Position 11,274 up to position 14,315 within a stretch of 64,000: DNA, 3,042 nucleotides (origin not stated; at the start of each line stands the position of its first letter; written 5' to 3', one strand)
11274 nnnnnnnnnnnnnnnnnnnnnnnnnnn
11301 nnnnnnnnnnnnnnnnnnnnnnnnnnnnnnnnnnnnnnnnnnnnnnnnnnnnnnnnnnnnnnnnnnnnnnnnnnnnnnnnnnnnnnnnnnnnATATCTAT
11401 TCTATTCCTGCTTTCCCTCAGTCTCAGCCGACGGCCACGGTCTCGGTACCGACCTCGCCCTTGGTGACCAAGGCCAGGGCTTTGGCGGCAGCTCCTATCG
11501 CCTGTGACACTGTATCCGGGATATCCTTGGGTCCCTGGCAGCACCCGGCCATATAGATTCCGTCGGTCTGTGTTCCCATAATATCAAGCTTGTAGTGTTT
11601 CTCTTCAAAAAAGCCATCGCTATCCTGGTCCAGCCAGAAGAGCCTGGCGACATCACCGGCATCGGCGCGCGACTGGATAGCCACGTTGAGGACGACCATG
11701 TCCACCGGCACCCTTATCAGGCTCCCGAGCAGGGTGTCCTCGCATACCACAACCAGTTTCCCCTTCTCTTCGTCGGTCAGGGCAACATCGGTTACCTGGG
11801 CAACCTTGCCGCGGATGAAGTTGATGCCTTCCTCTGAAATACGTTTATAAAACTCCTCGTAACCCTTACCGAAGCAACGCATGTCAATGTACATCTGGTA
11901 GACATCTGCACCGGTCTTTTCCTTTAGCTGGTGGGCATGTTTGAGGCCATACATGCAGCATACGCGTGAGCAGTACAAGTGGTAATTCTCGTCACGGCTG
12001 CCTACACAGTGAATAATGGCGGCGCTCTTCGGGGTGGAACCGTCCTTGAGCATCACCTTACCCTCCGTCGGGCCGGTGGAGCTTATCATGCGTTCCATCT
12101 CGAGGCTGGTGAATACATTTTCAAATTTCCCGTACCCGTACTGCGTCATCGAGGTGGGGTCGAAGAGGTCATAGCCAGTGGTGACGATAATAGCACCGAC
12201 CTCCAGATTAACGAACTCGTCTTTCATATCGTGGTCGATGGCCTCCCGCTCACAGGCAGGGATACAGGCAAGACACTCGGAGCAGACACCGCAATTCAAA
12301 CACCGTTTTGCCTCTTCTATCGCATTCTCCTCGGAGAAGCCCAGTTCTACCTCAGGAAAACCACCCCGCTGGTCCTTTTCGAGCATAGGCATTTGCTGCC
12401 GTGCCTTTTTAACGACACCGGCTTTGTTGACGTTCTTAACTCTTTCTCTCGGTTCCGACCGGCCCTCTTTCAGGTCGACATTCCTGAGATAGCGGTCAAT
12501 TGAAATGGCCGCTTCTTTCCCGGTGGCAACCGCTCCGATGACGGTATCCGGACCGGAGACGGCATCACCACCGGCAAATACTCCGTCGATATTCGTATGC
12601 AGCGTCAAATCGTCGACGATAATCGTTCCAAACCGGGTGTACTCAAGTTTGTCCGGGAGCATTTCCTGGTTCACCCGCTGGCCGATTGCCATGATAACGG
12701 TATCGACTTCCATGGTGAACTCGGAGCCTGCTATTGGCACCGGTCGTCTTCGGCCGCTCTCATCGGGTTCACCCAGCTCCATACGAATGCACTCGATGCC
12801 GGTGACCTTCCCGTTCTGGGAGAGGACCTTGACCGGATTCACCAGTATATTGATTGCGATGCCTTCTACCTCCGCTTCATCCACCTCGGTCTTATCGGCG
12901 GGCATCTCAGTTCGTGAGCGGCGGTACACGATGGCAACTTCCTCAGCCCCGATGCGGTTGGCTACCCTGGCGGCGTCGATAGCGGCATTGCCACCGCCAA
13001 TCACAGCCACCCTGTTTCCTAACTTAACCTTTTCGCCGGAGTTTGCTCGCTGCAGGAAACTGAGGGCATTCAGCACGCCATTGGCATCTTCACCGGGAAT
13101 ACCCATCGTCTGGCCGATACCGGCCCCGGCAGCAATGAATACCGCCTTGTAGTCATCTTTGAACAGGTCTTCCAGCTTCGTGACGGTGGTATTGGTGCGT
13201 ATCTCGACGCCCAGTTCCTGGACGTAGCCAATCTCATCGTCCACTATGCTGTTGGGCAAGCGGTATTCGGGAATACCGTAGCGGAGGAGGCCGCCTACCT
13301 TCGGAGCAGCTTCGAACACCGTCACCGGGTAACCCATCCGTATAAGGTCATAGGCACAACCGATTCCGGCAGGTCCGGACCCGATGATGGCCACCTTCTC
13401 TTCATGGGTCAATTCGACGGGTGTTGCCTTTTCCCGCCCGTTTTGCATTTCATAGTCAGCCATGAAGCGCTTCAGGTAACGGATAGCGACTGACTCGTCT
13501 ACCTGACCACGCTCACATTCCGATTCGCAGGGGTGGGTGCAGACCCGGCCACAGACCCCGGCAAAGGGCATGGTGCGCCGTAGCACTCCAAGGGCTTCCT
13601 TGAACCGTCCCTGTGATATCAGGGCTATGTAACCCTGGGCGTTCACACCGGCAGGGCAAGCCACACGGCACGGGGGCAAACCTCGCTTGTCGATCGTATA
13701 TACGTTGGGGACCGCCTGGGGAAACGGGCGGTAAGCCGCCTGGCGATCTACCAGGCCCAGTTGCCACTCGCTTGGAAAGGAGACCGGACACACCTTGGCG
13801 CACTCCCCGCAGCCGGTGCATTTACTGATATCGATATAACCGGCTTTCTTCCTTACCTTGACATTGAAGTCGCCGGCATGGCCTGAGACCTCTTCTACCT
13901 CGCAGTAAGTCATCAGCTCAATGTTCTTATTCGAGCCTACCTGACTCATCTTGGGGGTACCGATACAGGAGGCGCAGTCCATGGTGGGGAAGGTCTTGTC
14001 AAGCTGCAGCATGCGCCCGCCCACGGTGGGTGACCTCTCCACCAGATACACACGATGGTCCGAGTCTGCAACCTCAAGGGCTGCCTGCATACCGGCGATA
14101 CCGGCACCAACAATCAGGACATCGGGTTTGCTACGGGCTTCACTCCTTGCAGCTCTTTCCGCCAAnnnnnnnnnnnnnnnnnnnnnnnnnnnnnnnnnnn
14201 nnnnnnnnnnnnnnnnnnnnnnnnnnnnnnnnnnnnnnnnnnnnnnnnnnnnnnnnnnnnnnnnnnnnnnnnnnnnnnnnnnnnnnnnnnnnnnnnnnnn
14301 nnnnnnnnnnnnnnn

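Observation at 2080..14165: Hdr supercluster with three tandem HdrA paralogues and no hydrogenase or formate dehydrogenase partner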

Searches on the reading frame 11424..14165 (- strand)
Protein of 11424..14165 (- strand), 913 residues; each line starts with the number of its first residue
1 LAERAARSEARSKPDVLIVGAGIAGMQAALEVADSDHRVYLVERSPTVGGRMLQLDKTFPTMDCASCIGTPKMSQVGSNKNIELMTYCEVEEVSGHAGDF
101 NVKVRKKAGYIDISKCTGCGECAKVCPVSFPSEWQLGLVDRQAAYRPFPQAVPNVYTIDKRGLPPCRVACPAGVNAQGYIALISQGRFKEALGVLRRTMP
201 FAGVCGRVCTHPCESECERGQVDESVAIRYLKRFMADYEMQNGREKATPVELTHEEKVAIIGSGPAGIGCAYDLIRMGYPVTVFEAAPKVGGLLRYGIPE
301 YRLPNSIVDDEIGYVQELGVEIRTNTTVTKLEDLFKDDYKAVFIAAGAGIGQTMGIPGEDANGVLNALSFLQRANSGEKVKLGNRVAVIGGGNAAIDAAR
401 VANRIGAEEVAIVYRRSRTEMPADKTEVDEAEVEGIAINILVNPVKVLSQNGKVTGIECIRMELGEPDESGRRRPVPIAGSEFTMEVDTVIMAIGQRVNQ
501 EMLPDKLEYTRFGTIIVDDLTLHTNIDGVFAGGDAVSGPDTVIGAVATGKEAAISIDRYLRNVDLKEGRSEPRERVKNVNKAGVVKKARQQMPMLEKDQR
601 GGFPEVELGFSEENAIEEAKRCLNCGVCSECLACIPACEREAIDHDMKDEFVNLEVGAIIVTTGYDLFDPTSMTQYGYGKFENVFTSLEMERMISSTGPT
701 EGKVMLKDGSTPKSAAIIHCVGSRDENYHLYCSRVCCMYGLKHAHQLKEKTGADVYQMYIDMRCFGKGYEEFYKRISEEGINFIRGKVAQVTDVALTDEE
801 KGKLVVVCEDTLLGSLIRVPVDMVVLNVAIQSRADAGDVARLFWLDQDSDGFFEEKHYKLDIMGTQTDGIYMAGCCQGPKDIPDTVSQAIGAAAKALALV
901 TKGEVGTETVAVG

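Call 3: search_protein_families(library=pfam, proteins=[window:11424-14165:-], max_evalue=0.001)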
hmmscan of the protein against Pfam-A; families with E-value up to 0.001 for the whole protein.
window:11424-14165:- (913 aa): 21 families
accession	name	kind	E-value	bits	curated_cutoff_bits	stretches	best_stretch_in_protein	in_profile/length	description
PF07992.20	Pyr_redox_2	-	8e-43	147.4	26.1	2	257-549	2-291/291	Pyridine nucleotide-disulphide oxidoreductase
PF14691.11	Fer4_20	-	4.8e-22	78.3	25.8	1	164-243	30-112/113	Dihydroprymidine dehydrogenase domain II, 4Fe-4S cluster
PF12831.13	FAD_oxidored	-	8.1e-16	58.8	27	2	15-52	1-38/416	FAD dependent oxidoreductase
PF00070.33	Pyr_redox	-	8.9e-16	58.6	22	2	257-332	1-67/82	Pyridine nucleotide-disulphide oxidoreductase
PF13738.12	Pyr_redox_3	-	1.1e-15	58.2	30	1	340-533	126-305/305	Pyridine nucleotide-disulphide oxidoreductase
PF13450.12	NAD_binding_8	-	3.3e-15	56.5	21.9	2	260-294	1-35/68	NAD(P)-binding Rossmann-like domain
PF01266.30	DAO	-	1.6e-13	51.3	27.9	2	257-291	1-35/353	FAD dependent oxidoreductase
PF00890.30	FAD_binding_2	-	1.6e-12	47.8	20.4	1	15-50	1-36/414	FAD binding domain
PF01593.30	Amino_oxidase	-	1.3e-10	41.6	19.8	0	266-295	2-31/443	Flavin containing amine oxidoreductase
PF03486.20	HI0933_like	-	8e-10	39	50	1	15-52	2-39/244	HI0933-like protein Rossmann domain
PF01262.27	AlaDh_PNT_C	-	2e-09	37.6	23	0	372-418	10-63/214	Alanine dehydrogenase/PNT, C-terminal domain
PF01134.28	GIDA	-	2e-09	37.5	22.1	1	15-72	1-48/391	Glucose inhibited division protein A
PF01946.23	Thi4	-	3.4e-09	36.7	26.2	1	14-59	18-64/235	Thi4 family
PF00037.32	Fer4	-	2.7e-06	27.4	21.1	1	110-128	2-20/24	4Fe-4S binding domain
PF01494.25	FAD_binding_3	-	4e-05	23.4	22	0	15-46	3-34/349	FAD binding domain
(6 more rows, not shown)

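Call 5: search_protein_families(library=ncbifam, proteins=[window:11424-14165:-], max_evalue=0.00001)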
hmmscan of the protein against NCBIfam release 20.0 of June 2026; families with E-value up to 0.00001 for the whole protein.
window:11424-14165:- (913 aa): 91 families (the best 25 are shown)
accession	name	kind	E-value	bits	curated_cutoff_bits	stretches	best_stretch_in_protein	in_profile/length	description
NF009410.0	PRK12771.1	subfamily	1.2e-163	545.7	516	1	159-656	43-542/566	NAD(P)-binding protein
NF040770.1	hetero_SS_HdrA2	exception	2.8e-158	528.4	1100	2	622-910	284-570/777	CoB-CoM heterodisulfide reductase HdrA2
NF009454.0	PRK12814.1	equivalog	3.2e-145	485.1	916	1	164-634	102-580/657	putative NADPH-dependent glutamate synthase small subunit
NF009414.0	PRK12778.1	equivalog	4.1e-133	445.3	1103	1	164-562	337-751/752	bifunctional dihydroorotate dehydrogenase B NAD binding subunit/NADPH-dependent glutamate synthase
TIGR01316.1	gltA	equivalog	6.8e-119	397.6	471.75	1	165-560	37-449/449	NADPH-dependent glutamate synthase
NF041778.1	hetero_SS_HdrA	equivalog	2.3e-111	373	1400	2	628-905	300-575/771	ferredoxin:CoB-CoM heterodisulfide reductase subunit HdrA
NF041891.1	hdrA_Methbact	equivalog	2.1e-107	360.2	1300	2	626-903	285-559/762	ferredoxin:CoB-CoM heterodisulfide reductase subunit HdrA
NF010590.0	PRK13984.1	equivalog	8.4e-103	344.6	946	1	166-562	198-608/611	putative oxidoreductase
TIGR03315.1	Se_ygfK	equivalog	1.4e-102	343.8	835.3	1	163-637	444-899/1012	putative selenate reductase subunit YgfK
NF009413.0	PRK12775.1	equivalog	3.9e-92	309.6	1895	1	164-562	339-756/1006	putative trifunctional 2-polyprenylphenol hydroxylase/glutamate synthase subunit beta/ferritin domain-containing protein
TIGR01318.1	gltD_gamma_fam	subfamily_domain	9.7e-88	294.8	482.95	1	163-561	47-466/467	glutamate synthase, small subunit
NF009415.0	PRK12779.1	equivalog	4.3e-81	273.1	1519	1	168-581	212-642/944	putative bifunctional glutamate synthase subunit beta/2-polyprenylphenol hydroxylase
NF009408.0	PRK12769.1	equivalog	6e-80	269.2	1003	1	166-562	236-653/659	formate-dependent uric acid utilization protein AegA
NF009409.0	PRK12770.1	subfamily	7.3e-75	252.3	343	1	254-563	17-353/360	putative glutamate synthase subunit beta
NF009451.0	PRK12809.1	equivalog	3e-69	233.9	1154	1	155-555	211-629/639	formate-dependent uric acid utilization protein YgfT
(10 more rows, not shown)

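Call 12: find_homologous_proteins(query=window:11424-14165:-, max_evalue=1e-20)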
Query window:11424-14165:- (913 aa): 8000 proteins with E <= 1e-20 among 8000 candidates; the best 120 are listed.
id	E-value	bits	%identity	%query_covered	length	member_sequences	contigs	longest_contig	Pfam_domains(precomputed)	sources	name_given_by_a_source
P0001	0.0e+0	2079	100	100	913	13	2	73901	PF13450.13,PF07992.21,PF00070.34,PF03486.21,PF01134.29,PF12831.14,PF01946.24,PF01266.31,PF01593.31,PF14691.12,PF00890.31,PF00037.33,PF13738.13,PF01262.28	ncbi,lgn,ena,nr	ncbi:MAG TPA: NAD(P)-binding protein [Dehalococcoidales bacterium]|nr:NAD(P)-binding protein [Dehalo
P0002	0.0e+0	1980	95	100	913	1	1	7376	PF13450.13,PF07992.21,PF00070.34,PF03486.21,PF01134.29,PF12831.14,PF01946.24,PF01266.31,PF01593.31,PF14691.12,PF00890.31,PF13738.13,PF01262.28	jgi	jgi:heterodisulfide reductase subunit A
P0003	0.0e+0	1978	95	100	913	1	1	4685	PF13450.13,PF07992.21,PF00070.34,PF03486.21,PF01134.29,PF12831.14,PF01946.24,PF01266.31,PF01593.31,PF14691.12,PF00890.31,PF13738.13,PF01262.28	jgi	jgi:heterodisulfide reductase subunit A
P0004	0.0e+0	1970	94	100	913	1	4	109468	PF13450.13,PF07992.21,PF00070.34,PF03486.21,PF01134.29,PF12831.14,PF01946.24,PF01266.31,PF01593.31,PF14691.12,PF00890.31,PF13738.13,PF01262.28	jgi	-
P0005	0.0e+0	1674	80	100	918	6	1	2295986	PF13450.13,PF07992.21,PF12837.13,PF00070.34,PF03486.21,PF01134.29,PF12831.14,PF01946.24,PF01266.31,PF01593.31,PF12797.13,PF14691.12,PF00890.31,PF00037.33,PF13738.13,PF01262.28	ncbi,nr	ncbi:MAG: FAD-dependent oxidoreductase [Dehalococcoidales bacterium]|nr:MAG: FAD-dependent oxidoredu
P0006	0.0e+0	1602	77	99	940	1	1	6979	PF13450.13,PF07992.21,PF00070.34,PF03486.21,PF01134.29,PF12831.14,PF01946.24,PF01266.31,PF01593.31,PF14691.12,PF00890.31,PF00037.33,PF13738.13,PF01262.28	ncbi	-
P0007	0.0e+0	1593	76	99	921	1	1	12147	PF13450.13,PF07992.21,PF00070.34,PF03486.21,PF01134.29,PF12831.14,PF01946.24,PF01266.31,PF01593.31,PF14691.12,PF00890.31,PF13738.13,PF01262.28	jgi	-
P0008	0.0e+0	1592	76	99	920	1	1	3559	PF13450.13,PF07992.21,PF00070.34,PF03486.21,PF01134.29,PF01494.26,PF12831.14,PF01946.24,PF01266.31,PF01593.31,PF14691.12,PF00890.31,PF13738.13,PF01262.28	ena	-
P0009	0.0e+0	1587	76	99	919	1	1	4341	PF13450.13,PF07992.21,PF00070.34,PF03486.21,PF01134.29,PF12831.14,PF01946.24,PF01266.31,PF01593.31,PF14691.12,PF00890.31,PF13738.13,PF01262.28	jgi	jgi:heterodisulfide reductase subunit A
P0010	0.0e+0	1582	75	100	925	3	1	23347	PF13450.13,PF07992.21,PF00070.34,PF03486.21,PF01134.29,PF12831.14,PF01946.24,PF01266.31,PF01593.31,PF14691.12,PF00890.31,PF00037.33,PF13738.13,PF01262.28,PF13237.12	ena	-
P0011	0.0e+0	1582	77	95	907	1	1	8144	PF13450.13,PF07992.21,PF12837.13,PF00070.34,PF03486.21,PF12831.14,PF01946.24,PF01266.31,PF01593.31,PF14691.12,PF00037.33,PF13738.13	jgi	-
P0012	0.0e+0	1581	76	98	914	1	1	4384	PF13241.13,PF13450.13,PF07992.21,PF00070.34,PF03486.21,PF01134.29,PF01494.26,PF12831.14,PF01946.24,PF01266.31,PF01593.31,PF14691.12,PF00890.31,PF13738.13,PF01262.28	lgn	-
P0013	0.0e+0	1574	75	100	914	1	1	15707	PF13450.13,PF07992.21,PF12837.13,PF00070.34,PF03486.21,PF01134.29,PF01494.26,PF12831.14,PF01946.24,PF01266.31,PF01593.31,PF14691.12,PF00890.31,PF00037.33,PF13738.13,PF01262.28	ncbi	-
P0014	0.0e+0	1572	75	98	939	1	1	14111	PF13450.13,PF07992.21,PF00070.34,PF03486.21,PF01134.29,PF12831.14,PF01946.24,PF01266.31,PF01593.31,PF14691.12,PF00890.31,PF00037.33,PF13738.13,PF01262.28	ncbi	-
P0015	0.0e+0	1571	74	99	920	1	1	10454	PF13450.13,PF07992.21,PF00070.34,PF03486.21,PF01134.29,PF12831.14,PF01946.24,PF01266.31,PF01593.31,PF14691.12,PF00890.31,PF13738.13,PF01262.28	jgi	jgi:heterodisulfide reductase subunit A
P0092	0.0e+0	1404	67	99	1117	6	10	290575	PF14697.12,PF13450.13,PF07992.21,PF12837.13,PF00070.34,PF03486.21,PF13484.12,PF12838.13,PF01134.29,PF12831.14,PF01946.24,PF01266.31,PF12797.13,PF14691.12,PF00890.31,PF00037.33,PF13738.13,PF01262.28,PF25160.2,PF13237.12,PF13187.12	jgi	-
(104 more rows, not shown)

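Call 14: find_encoding_contigs(protein=P0005, flank=10000, max_places=2)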
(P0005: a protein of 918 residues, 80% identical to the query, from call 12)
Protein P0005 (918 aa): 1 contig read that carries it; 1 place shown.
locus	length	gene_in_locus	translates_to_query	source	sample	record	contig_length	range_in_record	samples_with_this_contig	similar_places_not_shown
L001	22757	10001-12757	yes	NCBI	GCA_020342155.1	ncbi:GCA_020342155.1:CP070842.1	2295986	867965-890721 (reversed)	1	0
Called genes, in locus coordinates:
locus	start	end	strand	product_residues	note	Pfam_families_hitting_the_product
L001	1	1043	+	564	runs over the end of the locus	-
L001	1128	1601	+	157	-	-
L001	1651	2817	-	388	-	PF00091:Tubulin, PF21011:CetZ_C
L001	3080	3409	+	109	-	-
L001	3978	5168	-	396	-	PF00144:Beta-lactamase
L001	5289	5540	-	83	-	-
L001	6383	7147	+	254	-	-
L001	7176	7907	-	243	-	-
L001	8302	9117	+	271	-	PF01209:Ubie_methyltran, PF01135:PCMT (weak), PF13489:Methyltransf_23, PF05401:NodS, PF13847:Methyltransf_31, PF08241:Methyltransf_11, PF08242:Methyltransf_12, PF13649:Methyltransf_25, +2 more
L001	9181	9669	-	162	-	PF13302:Acetyltransf_3, PF13420:Acetyltransf_4, PF00583:Acetyltransf_1, PF13673:Acetyltransf_10 (weak), PF13508:Acetyltransf_7, PF08445:FR47 (weak)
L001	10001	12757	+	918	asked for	PF00890:FAD_binding_2 (weak), PF07992:Pyr_redox_2 (weak), PF12831:FAD_oxidored (weak), PF00037:Fer4 (weak), PF12797:Fer4_2 (weak), PF14691:Fer4_20, PF07992:Pyr_redox_2, PF13450:NAD_binding_8, +9 more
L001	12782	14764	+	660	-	PF00890:FAD_binding_2 (weak), PF01266:DAO (weak), PF07992:Pyr_redox_2 (weak), PF12831:FAD_oxidored (weak), PF13450:NAD_binding_8 (weak), PF13187:Fer4_9 (faint), PF12838:Fer4_7 (weak), PF14697:Fer4_21, +6 more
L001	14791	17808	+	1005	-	PF00037:Fer4 (weak), PF13187:Fer4_9, PF00037:Fer4 (weak), PF12837:Fer4_6 (weak), PF13484:Fer4_16 (weak), PF07992:Pyr_redox_2 (weak), PF00890:FAD_binding_2 (weak), PF07992:Pyr_redox_2, +16 more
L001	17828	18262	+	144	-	PF02662:FlpD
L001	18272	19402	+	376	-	PF04432:FrhB_FdhB_C, PF13534:Fer4_17 (faint), PF13183:Fer4_8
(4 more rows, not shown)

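Call 15: find_encoding_contigs(protein=P0092, flank=10000, max_places=2)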
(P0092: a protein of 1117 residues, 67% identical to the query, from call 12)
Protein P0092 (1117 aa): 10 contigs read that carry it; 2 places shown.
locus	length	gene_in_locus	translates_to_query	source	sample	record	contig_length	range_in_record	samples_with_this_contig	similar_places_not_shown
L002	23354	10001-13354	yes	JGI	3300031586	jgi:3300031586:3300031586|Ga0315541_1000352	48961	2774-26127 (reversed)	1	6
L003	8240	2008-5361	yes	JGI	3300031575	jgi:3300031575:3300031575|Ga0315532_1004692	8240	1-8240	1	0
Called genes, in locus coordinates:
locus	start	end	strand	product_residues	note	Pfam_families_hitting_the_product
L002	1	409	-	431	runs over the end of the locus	PF01964:ThiC_Rad_SAM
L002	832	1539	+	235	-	PF02527:GidB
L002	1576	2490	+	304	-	PF01680:SOR_SNZ, PF05690:ThiG (faint)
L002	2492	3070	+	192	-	PF01174:SNO, PF07685:GATase_3 (weak), PF00117:GATase (weak)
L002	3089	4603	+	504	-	PF19568:Spore_III_AA, PF13481:AAA_25 (faint), PF13604:AAA_30 (weak), PF00004:AAA (weak), PF03266:NTPase_1 (faint), PF25516:PTPase, PF01424:R3H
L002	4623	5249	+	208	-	PF02223:Thymidylate_kin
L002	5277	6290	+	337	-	PF02568:ThiI (faint), PF03054:tRNA_Me_trans, PF20259:tRNA_Me_trans_M, PF20258:tRNA_Me_trans_C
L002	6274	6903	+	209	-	PF01351:RNase_HII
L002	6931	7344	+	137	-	PF01243:PNPOx_N, PF16242:Pyrid_ox_like (weak)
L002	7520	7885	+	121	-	PF08378:NERD, PF02021:UPF0102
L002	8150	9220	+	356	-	PF17792:ThiD2, PF02581:TMP-TENI, PF03060:NMO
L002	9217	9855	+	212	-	-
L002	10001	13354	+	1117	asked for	PF14691:Fer4_20, PF07992:Pyr_redox_2, PF13738:Pyr_redox_3, PF13237:Fer4_10, PF14697:Fer4_21, PF00037:Fer4, PF12838:Fer4_7, PF13187:Fer4_9, +15 more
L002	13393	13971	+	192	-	PF13183:Fer4_8, PF13187:Fer4_9, PF13534:Fer4_17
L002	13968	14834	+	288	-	PF02754:CCG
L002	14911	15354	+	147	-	PF07853:DUF1648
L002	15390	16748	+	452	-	PF00587:tRNA-synt_2b, PF03129:HGTP_anticodon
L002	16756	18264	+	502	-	PF01266:DAO (faint), PF01593:Amino_oxidase, PF13450:NAD_binding_8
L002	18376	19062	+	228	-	PF00702:Hydrolase, PF13419:HAD_2, PF13242:Hydrolase_like (weak)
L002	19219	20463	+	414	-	PF00149:Metallophos, PF12850:Metallophos_2 (faint)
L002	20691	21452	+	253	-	PF01656:CbiA, PF02374:ArsA_ATPase (weak), PF10609:ParA (faint), PF13614:AAA_31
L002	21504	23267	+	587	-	PF01268:FTHFS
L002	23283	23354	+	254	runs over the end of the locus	PF01656:CbiA, PF13614:AAA_31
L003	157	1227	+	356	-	PF17792:ThiD2, PF02581:TMP-TENI, PF03060:NMO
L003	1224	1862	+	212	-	-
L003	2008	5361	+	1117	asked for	PF14691:Fer4_20, PF07992:Pyr_redox_2, PF13738:Pyr_redox_3, PF13237:Fer4_10, PF14697:Fer4_21, PF00037:Fer4, PF12838:Fer4_7, PF13187:Fer4_9, +15 more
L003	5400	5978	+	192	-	PF13183:Fer4_8, PF13187:Fer4_9, PF13534:Fer4_17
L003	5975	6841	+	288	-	PF02754:CCG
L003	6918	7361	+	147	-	PF07853:DUF1648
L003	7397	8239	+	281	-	?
